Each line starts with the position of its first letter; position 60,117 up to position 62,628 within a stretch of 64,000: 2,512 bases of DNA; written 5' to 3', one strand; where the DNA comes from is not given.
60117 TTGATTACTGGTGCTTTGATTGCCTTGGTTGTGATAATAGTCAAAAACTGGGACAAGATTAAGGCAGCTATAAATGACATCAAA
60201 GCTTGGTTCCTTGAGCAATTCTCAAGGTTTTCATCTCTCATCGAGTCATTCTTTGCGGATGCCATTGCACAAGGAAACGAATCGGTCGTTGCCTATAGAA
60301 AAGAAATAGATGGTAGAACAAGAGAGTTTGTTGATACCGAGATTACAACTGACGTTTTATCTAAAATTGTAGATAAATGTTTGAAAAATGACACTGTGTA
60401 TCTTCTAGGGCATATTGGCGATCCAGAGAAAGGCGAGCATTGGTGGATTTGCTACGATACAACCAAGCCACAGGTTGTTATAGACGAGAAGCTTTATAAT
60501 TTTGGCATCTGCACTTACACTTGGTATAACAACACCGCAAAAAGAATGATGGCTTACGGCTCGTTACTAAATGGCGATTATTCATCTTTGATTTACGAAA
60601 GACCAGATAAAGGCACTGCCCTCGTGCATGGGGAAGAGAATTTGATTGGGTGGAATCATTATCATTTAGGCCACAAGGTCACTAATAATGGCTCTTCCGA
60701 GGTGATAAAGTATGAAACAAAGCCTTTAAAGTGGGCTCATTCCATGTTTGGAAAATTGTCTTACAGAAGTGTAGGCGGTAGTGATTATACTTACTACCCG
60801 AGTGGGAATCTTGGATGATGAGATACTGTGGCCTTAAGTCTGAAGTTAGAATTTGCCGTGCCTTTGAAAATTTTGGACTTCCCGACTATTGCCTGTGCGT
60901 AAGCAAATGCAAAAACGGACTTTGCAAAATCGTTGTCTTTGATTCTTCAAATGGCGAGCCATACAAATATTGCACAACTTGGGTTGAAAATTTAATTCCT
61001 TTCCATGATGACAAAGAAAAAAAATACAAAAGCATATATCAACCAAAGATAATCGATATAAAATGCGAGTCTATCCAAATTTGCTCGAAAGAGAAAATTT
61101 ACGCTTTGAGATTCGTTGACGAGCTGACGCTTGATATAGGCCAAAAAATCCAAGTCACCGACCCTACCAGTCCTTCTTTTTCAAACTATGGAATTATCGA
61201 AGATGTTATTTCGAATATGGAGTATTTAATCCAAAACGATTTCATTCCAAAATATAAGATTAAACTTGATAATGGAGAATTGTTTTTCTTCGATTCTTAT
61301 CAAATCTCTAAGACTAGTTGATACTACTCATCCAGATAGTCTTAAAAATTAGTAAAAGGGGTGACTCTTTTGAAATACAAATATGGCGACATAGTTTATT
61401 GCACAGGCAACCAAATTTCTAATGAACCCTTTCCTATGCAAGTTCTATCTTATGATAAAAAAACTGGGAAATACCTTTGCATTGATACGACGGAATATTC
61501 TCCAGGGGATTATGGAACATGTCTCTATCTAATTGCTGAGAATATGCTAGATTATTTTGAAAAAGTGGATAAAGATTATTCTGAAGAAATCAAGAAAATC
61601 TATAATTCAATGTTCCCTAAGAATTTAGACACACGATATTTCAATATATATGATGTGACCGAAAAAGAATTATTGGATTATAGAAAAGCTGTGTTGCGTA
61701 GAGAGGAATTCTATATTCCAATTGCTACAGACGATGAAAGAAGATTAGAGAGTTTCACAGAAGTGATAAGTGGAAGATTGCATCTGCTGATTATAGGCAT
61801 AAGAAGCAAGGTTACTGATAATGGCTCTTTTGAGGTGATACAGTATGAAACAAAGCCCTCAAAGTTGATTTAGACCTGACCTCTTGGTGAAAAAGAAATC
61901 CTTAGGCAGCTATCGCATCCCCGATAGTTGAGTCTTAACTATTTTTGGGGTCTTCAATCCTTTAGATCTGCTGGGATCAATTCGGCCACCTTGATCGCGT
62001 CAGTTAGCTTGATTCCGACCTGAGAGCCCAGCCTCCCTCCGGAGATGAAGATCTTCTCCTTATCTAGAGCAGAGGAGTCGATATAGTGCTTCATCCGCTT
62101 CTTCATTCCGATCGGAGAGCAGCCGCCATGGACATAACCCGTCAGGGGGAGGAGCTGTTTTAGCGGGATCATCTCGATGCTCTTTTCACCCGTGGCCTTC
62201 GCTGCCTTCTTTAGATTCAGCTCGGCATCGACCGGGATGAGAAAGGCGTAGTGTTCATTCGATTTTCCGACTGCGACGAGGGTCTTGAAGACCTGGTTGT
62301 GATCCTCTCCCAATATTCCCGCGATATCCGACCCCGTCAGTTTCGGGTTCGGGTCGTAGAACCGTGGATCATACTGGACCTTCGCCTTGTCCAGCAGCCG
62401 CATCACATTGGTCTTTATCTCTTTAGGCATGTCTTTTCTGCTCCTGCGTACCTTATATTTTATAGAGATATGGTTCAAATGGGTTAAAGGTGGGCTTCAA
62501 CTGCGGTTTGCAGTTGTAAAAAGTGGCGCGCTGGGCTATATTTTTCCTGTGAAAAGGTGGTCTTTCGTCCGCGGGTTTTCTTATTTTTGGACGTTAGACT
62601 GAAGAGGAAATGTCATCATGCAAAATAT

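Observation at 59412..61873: Cassette of three tandem ORFs that appear to share one novel domain: a membrane-anchored copy plus two soluble copies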

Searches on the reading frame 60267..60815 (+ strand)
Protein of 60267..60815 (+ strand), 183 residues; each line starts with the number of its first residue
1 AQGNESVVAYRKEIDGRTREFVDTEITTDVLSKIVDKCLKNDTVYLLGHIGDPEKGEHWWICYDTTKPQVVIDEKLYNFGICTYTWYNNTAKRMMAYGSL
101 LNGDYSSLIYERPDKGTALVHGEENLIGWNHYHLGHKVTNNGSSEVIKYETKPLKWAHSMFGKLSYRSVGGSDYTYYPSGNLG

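Call 38: search_solved_structures(query=A5, max_evalue=10, show_alignments=2)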
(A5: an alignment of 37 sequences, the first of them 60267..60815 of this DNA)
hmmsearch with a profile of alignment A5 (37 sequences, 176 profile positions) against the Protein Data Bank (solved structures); distinct sequences matched with E-value up to 10: 0.

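Call 48: search_protein_representatives(alignment_id=A5)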
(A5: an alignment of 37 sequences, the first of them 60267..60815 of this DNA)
Query: 37 sequences, 176 profile positions. Proteins with E-value up to 0.001 (for the whole library): 60; up to 1e-10: 47; up to 1e-30: 25. The best 60 are listed.
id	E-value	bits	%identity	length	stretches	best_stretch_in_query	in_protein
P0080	5.1e-55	202.3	-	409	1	5-175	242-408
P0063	5.3e-54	198.9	-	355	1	1-174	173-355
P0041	8.2e-54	198.3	-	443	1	1-175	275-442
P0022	1.4e-53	197.6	-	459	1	2-176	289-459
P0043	3.1e-52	193.2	-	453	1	1-174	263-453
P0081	9.5e-51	188.4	-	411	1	2-174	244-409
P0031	3.8e-50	186.4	-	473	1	1-174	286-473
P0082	3.8e-48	179.9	-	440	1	3-175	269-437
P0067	7.3e-48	179.0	-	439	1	1-175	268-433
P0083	1.9e-46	174.3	-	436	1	1-176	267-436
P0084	3.4e-45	170.3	-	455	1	3-175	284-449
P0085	1.1e-41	158.8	-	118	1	54-174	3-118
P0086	2.8e-41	157.5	-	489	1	1-173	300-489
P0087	9.0e-41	155.9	-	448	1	2-172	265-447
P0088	1.4e-40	155.2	-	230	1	1-171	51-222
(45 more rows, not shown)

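Call 53: predict_structure(alignment_id=A5)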
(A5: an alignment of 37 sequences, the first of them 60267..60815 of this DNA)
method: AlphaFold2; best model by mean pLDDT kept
length: 183 residues; sequences in the alignment: 37
mean_pLDDT: 93.2   pTM: 0.88
mean pLDDT of the five models: 93.2, 91.7, 87.3, 83.6, 83.3
residues with pLDDT >= 90: 161; 70-90: 12; 50-70: 7; < 50: 3
segments of 3 or more residues with pLDDT < 50: none
pLDDT, mean of each block of 10 residues (from residue 1): 68 97 94 97 96 90 97 98 98 98 97 93 94 97 95 97 94 91 47
secondary structure, 60 per line:
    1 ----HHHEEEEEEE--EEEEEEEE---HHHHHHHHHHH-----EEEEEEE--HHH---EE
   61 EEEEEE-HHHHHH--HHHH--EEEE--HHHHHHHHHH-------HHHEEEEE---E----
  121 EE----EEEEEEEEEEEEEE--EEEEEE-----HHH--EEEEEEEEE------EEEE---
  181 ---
elements in order: E8-14 E17-24 H28-38 E44-50 E59-66 H68-73 H76-79 E82-85 H88-97 E108-112 E127-140 E143-148 E159-167 E174-177

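Call 55: fold_search(model_id=the predicted structure, library=pdb)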
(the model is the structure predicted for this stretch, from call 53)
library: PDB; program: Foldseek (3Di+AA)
matches with E <= 10: 223; with E <= 0.001: 0
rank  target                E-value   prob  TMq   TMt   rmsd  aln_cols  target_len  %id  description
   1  4yzc_A                3.4e-01  0.09  0.18  0.10  15.5       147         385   12  Crystal structure of pIRE1alpha in complex with staurosporine (released 2015-11-11)
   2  2bbh                  4.8e-01  0.13  0.24  0.21  13.8       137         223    6  X-ray structure of T.maritima CorA soluble domain (released 2005-12-13)
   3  9e77_F                7.3e-01  0.08  0.22  0.17   9.2       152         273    7  Cryo-EM structure of CSN-N8 in complex with CSN5i-3 (released 2025-12-03)
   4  6gef_C                8.2e-01  0.06  0.17  0.10  16.0       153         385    6  X-ray structure of the Yersinia pseudotuberculosis ATPase DotB (released 2018-05-30)
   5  8dy9_I                1.2e+00  0.05  0.20  0.13  16.0       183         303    6  Streptomyces venezuelae RNAP unconstrained open promoter complex with WhiA and WhiB transcription factors (released 2023-03-01)
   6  7eoe_A                1.2e+00  0.04  0.15  0.16  13.6       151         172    7  Crystal structure of CCDC25 homodimer (released 2022-11-02)
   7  4yzc_B                1.2e+00  0.06  0.19  0.10  15.4       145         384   12  Crystal structure of pIRE1alpha in complex with staurosporine (released 2015-11-11)
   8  4z32_E                1.5e+00  0.05  0.14  0.07  11.5       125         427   10  Crystal Structure of the FERM-SH2 Domains of Jak2 (released 2016-06-22)
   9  3k8a_B                1.5e+00  0.02  0.07  0.12  15.8       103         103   13  Neisseria gonorrhoeae PriB (released 2010-01-12)
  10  4myp_B                1.7e+00  0.04  0.13  0.19  15.7       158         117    9  Structure of the central NEAT domain, N2, of the listerial Hbp2 protein complexed with heme (released 2014-10-22)
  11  4a0o_B                1.7e+00  0.04  0.16  0.08  13.8       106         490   14  Symmetry-free cryo-EM map of TRiC in the nucleotide-free (apo) state (released 2012-02-15)
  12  7eof_B                1.7e+00  0.03  0.16  0.16  14.7       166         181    7  Structure of CCDC25-DNA complex (released 2022-11-02)
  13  1x3f_B                1.7e+00  0.02  0.12  0.15  16.0       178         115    4  Crystal structure of the single-stranded DNA-binding protein from Mycobacterium SMEGMATIS (released 2005-08-15)
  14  4dam_F                1.7e+00  0.01  0.11  0.15  14.2       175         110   10  Crystal structure of small single-stranded DNA-binding protein from Streptomyces coelicolor (released 2013-01-16)
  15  7bsi_h                1.7e+00  0.01  0.10  0.07  16.9       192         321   11  Epstein-Barr virus, one asymmetric unit structure of the icosahedral tegumented capsid (released 2020-09-30)
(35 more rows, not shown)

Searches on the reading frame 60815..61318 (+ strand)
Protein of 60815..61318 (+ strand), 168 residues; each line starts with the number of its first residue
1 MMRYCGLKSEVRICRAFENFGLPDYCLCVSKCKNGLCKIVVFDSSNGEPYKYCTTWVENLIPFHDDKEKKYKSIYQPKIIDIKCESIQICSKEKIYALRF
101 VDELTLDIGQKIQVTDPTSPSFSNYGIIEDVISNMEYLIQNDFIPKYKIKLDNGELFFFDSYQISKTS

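Call 7: search_protein_families(library=pfam, proteins=[window:60815-61318:+], max_evalue=1)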
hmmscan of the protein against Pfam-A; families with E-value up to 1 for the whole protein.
window:60815-61318:+ (168 aa): 1 family
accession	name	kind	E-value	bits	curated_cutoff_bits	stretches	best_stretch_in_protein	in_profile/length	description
PF11706.13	zf-CGNR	-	0.26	11.6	24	1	30-55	3-28/44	CGNR zinc finger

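Call 9: search_protein_families(library=phrogs, proteins=[window:60815-61318:+], max_evalue=1)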
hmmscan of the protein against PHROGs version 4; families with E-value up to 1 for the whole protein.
window:60815-61318:+ (168 aa): 2 families
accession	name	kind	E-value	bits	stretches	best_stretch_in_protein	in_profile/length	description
phrog_7592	-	tail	0.0043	17.6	1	123-163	120-158/251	tail protein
phrog_34045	-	unknown function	0.079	13.5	1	39-106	114-178/219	-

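Call 10: search_protein_families(library=padloc, proteins=[window:60815-61318:+], max_evalue=1)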
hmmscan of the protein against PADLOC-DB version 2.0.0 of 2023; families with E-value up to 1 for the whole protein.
window:60815-61318:+ (168 aa): 0 families

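Call 11: search_protein_families(library=ncbifam, proteins=[window:60815-61318:+], max_evalue=1)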
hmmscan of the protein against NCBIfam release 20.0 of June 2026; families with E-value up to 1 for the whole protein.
window:60815-61318:+ (168 aa): 0 families

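Call 16: find_homologous_proteins(query=window:60815-61318:+, max_evalue=0.001)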
Query window:60815-61318:+ (168 aa): 3 proteins with E <= 0.001 among 24 candidates.
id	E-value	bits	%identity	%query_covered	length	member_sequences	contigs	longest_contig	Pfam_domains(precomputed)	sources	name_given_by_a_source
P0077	4.3e-108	377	99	100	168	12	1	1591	-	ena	-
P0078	3.3e-88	312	81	100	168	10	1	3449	-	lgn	-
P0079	1.7e-51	193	56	98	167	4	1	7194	-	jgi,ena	jgi:hypothetical protein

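Call 26: find_encoding_contigs(protein=P0079, flank=6000, max_places=2)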
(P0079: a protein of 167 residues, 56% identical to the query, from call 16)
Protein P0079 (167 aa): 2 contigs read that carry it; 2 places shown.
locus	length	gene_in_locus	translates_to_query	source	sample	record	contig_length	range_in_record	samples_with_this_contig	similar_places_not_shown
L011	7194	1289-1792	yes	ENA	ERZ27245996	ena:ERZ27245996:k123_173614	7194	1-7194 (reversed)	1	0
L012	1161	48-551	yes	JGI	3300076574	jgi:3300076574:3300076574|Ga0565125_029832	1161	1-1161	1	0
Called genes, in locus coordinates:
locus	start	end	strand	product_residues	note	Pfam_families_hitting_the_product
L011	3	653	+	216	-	?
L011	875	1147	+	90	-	-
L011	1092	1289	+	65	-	-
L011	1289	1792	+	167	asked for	-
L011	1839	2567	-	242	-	PF00300:His_Phos_1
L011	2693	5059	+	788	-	PF00563:EAL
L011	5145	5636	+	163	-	PF13038:DUF3899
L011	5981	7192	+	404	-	?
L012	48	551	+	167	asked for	-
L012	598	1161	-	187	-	?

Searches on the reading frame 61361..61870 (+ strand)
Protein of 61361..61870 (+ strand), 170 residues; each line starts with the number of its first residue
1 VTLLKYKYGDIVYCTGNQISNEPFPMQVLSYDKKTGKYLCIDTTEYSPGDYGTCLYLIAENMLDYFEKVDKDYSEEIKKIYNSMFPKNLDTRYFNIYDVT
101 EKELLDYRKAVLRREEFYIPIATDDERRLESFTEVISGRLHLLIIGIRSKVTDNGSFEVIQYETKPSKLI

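Call 7: search_protein_families(library=pfam, proteins=[window:61361-61870:+], max_evalue=1)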
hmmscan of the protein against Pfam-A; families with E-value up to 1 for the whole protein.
window:61361-61870:+ (170 aa): 1 family
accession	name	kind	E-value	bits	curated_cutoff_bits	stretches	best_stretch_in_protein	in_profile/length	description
PF06628.17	Catalase-rel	-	0.027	15.1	30.1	1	58-79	42-63/65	Catalase-related immune-responsive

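Call 9: search_protein_families(library=phrogs, proteins=[window:61361-61870:+], max_evalue=1)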
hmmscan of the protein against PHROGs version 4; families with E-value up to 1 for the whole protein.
window:61361-61870:+ (170 aa): 2 families
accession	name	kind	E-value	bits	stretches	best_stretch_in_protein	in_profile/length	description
phrog_12648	-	unknown function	0.039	15.3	1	58-99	37-79/101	-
phrog_14096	-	unknown function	0.12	13.1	1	87-116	61-90/163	-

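Call 10: search_protein_families(library=padloc, proteins=[window:61361-61870:+], max_evalue=1)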
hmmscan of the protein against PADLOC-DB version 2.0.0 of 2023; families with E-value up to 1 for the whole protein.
window:61361-61870:+ (170 aa): 0 families

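Call 11: search_protein_families(library=ncbifam, proteins=[window:61361-61870:+], max_evalue=1)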
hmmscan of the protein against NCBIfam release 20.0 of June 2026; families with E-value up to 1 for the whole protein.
window:61361-61870:+ (170 aa): 0 families

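Call 15: find_homologous_proteins(query=window:61361-61870:+, max_evalue=0.001)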
Query window:61361-61870:+ (170 aa): 8 proteins with E <= 0.001 among 67 candidates.
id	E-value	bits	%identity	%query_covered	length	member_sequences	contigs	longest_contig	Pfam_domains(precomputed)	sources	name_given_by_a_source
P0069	8.3e-83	294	98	79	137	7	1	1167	-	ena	-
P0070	4.8e-69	250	89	74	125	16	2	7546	-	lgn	-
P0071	3.0e-51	192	71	69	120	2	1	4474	-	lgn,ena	-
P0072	8.5e-45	171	69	71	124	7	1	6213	-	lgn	-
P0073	1.5e-42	163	64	69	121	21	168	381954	-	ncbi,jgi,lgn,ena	-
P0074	3.1e-40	156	64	69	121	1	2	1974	-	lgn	-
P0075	2.1e-27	114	51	70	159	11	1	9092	-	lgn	-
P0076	7.0e-26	109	50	70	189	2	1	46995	-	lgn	-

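Call 19: find_encoding_contigs(protein=P0073, flank=8000, max_places=5)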
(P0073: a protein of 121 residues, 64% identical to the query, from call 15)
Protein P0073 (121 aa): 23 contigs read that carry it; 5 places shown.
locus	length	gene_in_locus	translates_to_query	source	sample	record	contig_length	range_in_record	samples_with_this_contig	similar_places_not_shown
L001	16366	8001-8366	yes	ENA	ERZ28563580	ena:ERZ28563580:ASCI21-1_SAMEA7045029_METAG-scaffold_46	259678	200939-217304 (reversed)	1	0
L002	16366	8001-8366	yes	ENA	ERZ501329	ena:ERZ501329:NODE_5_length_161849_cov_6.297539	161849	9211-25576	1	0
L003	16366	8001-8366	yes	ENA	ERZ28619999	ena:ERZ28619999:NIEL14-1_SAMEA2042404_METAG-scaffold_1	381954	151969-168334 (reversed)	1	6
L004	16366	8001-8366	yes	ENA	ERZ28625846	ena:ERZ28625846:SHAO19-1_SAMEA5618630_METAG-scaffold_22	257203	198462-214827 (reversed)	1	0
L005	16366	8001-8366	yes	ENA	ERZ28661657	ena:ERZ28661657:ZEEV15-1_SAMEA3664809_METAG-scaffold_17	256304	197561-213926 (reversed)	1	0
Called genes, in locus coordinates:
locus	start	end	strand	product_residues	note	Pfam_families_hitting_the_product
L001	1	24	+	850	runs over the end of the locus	PF02861:Clp_N, PF23569:NBD_SMAX1, PF00004:AAA, PF17871:AAA_lid_9, PF00004:AAA, PF07724:AAA_2, PF07728:AAA_5, PF10431:ClpB_D2-small, +8 more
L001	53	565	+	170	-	PF06541:ABC_trans_CmpB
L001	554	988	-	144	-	-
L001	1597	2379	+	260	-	PF01909:NTP_transf_2 (weak), PF18765:Polbeta (weak), PF13228:DUF4037 (weak)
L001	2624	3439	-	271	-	PF03050:DDE_Tnp_IS66, PF13817:DDE_Tnp_IS66_C (weak)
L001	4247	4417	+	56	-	-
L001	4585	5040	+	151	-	PF03354:TerL_ATPase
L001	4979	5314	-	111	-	-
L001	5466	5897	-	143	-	-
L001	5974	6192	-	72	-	PF01909:NTP_transf_2, PF18765:Polbeta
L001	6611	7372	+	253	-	-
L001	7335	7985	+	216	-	-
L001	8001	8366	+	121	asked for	-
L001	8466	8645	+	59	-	-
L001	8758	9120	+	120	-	-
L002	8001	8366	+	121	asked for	-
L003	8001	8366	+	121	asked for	-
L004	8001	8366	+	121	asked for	-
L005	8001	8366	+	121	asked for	-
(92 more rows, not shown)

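Call 20: find_encoding_contigs(protein=P0070, flank=8000, max_places=3)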
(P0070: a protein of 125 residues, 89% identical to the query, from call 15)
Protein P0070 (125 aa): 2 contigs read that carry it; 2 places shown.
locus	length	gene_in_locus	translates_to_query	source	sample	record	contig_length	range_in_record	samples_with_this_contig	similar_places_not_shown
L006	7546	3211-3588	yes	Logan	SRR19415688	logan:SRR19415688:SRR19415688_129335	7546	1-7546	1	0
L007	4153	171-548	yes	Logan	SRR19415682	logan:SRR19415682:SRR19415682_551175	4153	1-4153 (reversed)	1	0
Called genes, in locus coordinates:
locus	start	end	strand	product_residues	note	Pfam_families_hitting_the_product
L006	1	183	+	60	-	?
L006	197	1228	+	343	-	PF05343:Peptidase_M42, PF01546:Peptidase_M20 (faint)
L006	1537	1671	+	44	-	-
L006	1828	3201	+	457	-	-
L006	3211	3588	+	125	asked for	-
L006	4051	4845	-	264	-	PF03215:Rad17 (faint), PF00005:ABC_tran, PF02463:SMC_N (weak), PF13304:AAA_21 (faint)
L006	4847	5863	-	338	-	PF01032:FecCD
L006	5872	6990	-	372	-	PF01497:Peripla_BP_2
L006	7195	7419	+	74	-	PF00550:PP-binding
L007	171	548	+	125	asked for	-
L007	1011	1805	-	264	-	PF03215:Rad17 (faint), PF00005:ABC_tran, PF02463:SMC_N (weak), PF13304:AAA_21 (faint)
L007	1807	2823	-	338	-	PF01032:FecCD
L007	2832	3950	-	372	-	PF01497:Peripla_BP_2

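Call 67: find_encoding_contigs(protein=P0069, flank=3000, max_places=3)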
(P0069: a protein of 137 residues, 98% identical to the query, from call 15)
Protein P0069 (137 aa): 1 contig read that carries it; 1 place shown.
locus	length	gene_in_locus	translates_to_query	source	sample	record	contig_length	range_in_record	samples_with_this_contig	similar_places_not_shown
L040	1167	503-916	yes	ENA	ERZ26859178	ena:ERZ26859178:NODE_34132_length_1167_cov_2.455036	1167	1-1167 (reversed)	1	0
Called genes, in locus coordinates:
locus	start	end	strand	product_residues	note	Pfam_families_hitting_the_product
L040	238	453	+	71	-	-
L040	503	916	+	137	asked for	-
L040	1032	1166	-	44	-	?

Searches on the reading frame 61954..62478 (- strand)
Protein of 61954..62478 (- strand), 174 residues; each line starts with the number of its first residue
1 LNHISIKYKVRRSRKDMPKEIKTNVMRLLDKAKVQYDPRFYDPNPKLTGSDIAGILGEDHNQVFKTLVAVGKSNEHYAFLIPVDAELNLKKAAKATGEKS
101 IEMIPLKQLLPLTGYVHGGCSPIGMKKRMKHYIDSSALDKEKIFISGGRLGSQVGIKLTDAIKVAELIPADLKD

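Call 7: search_protein_families(library=pfam, proteins=[window:61954-62478:-], max_evalue=1)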
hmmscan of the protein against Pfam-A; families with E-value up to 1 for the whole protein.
window:61954-62478:- (174 aa): 1 family
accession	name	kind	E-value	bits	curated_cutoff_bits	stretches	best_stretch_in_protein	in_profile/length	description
PF04073.20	tRNA_edit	-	6.5e-25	88.1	25.5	1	48-163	6-122/123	Aminoacyl-tRNA editing domain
